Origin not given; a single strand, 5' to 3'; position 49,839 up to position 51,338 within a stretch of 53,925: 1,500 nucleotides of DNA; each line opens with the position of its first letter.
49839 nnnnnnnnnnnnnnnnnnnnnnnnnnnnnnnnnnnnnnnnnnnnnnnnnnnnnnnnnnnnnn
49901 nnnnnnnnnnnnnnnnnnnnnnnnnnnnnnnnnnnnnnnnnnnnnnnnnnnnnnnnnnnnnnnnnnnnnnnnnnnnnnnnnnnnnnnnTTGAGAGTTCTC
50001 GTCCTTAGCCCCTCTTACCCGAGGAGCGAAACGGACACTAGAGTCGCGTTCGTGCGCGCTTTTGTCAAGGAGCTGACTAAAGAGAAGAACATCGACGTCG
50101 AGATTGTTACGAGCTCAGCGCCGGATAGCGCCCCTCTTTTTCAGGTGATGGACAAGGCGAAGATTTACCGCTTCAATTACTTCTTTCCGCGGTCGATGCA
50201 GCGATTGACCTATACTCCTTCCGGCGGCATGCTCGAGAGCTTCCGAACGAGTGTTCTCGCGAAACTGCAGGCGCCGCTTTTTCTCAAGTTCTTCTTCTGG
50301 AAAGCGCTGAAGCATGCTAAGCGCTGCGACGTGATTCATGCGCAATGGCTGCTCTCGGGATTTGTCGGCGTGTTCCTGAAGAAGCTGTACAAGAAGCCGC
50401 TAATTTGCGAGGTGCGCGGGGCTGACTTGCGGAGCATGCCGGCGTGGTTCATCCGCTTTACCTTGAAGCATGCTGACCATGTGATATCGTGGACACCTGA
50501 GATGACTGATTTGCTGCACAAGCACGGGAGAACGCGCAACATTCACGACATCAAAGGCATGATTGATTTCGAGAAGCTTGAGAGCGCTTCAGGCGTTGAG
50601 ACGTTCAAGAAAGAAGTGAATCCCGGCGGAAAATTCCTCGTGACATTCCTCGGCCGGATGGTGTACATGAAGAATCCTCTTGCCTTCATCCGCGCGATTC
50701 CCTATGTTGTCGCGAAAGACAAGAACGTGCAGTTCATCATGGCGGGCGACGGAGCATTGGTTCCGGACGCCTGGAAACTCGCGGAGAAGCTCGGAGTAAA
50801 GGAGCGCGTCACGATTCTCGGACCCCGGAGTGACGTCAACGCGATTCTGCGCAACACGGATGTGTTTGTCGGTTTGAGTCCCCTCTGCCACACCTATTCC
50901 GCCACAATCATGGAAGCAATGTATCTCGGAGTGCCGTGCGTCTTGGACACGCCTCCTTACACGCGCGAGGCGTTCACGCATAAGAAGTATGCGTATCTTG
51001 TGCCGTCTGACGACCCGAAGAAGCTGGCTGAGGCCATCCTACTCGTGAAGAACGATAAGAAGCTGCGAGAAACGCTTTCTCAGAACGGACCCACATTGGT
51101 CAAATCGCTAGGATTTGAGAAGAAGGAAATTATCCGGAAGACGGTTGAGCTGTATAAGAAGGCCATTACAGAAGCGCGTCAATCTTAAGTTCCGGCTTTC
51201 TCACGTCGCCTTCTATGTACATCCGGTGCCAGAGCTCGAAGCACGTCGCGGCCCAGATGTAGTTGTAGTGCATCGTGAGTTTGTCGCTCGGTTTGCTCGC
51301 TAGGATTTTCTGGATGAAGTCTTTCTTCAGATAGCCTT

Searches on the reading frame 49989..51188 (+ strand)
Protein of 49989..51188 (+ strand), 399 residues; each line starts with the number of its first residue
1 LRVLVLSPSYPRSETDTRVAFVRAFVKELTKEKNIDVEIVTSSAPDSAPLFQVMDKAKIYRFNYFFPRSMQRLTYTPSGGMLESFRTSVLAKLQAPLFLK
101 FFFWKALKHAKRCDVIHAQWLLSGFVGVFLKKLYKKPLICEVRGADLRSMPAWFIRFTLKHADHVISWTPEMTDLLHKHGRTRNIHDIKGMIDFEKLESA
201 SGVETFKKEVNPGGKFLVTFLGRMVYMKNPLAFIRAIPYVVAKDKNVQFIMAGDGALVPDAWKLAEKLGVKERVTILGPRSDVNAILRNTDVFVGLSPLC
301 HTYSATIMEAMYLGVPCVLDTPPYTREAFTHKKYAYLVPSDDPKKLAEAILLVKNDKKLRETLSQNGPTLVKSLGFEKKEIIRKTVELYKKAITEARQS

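Call 53: search_protein_families(library=ncbifam, proteins=[window:49989-51188:+], max_evalue=0.00001)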
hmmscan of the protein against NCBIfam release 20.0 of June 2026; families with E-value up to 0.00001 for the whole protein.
window:49989-51188:+ (399 aa): 18 families
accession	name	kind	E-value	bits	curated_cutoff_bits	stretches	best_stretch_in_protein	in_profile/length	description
TIGR03088.1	stp2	hypoth_equivalog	9.6e-23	80.8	409.05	1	183-391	160-372/374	TIGR03088 family PEP-CTERM/XrtA system glycosyltransferase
TIGR03999.1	thiol_BshA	equivalog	9.8e-20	70.8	273.7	1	154-393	137-374/375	N-acetyl-alpha-D-glucosaminyl L-malate synthase BshA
NF041876.1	EPS_EpsE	equivalog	7.2e-16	58.4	400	1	207-371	206-376/389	exopolysaccharide biosynthesis GT4 family glycosyltransferase EpsE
TIGR03449.1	mycothiol_MshA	equivalog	2.5e-15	56.3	462.5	1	160-394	163-405/406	D-inositol-3-phosphate glycosyltransferase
NF050056.1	ProtGlycPglH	equivalog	6.3e-15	55.1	600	1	215-390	179-351/354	GalNAc-alpha-(1->4)-GalNAc-alpha-(1->3)-diNAcBac-PP-undecaprenol alpha-1,4-N-acetyl-D-galactosaminyltransferase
NF050063.1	ProtGlycPglJ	equivalog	4.4e-13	49.2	500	1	153-387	136-361/363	N-acetylgalactosamine-N,N'-diacetylbacillosaminyl-diphospho-undecaprenol 4-alpha-N-acetylgalactosaminyltransferase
NF047684.1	TeichurnBiosyTuaC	equivalog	1.2e-12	47.4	550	1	1-371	1-369/391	teichuronic acid biosynthesis protein TuaC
TIGR02149.1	glgA_Coryne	subfamily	1e-11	44.6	302.4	1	108-392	79-390/391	glycogen synthase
NF046085.1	XrtY_assoc_Gly1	equivalog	2.3e-10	39.9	400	1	103-393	88-385/387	XrtY-associated glycosyltransferase XYAG1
NF012034.0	PRK15490.1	equivalog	2.8e-10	39.2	813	1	223-322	406-503/578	Vi polysaccharide biosynthesis glycosyltransferase TviE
NF011726.0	PRK15179.1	equivalog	4.8e-10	38.4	733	1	221-389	523-691/694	Vi polysaccharide biosynthesis protein TviE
NF047880.1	glyco_SdgA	exception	9.1e-09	34.4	800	1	222-383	322-481/488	serine-aspartate repeat adhesin O-glycosyltransferase SdgA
TIGR04047.1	MSMEG_0565_glyc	hypoth_equivalog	3.9e-08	32.8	259.85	1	220-390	198-372/373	MSMEG_0565 family glycosyltransferase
NF038229.1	Glyco4_Geo_Pelo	equivalog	1.6e-07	30.7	400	1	113-392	56-336/338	GPMC system family 4 glycosyltransferase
NF038011.1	PelF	equivalog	2.6e-07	30.1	100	1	210-320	301-413/489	GT4 family glycosyltransferase PelF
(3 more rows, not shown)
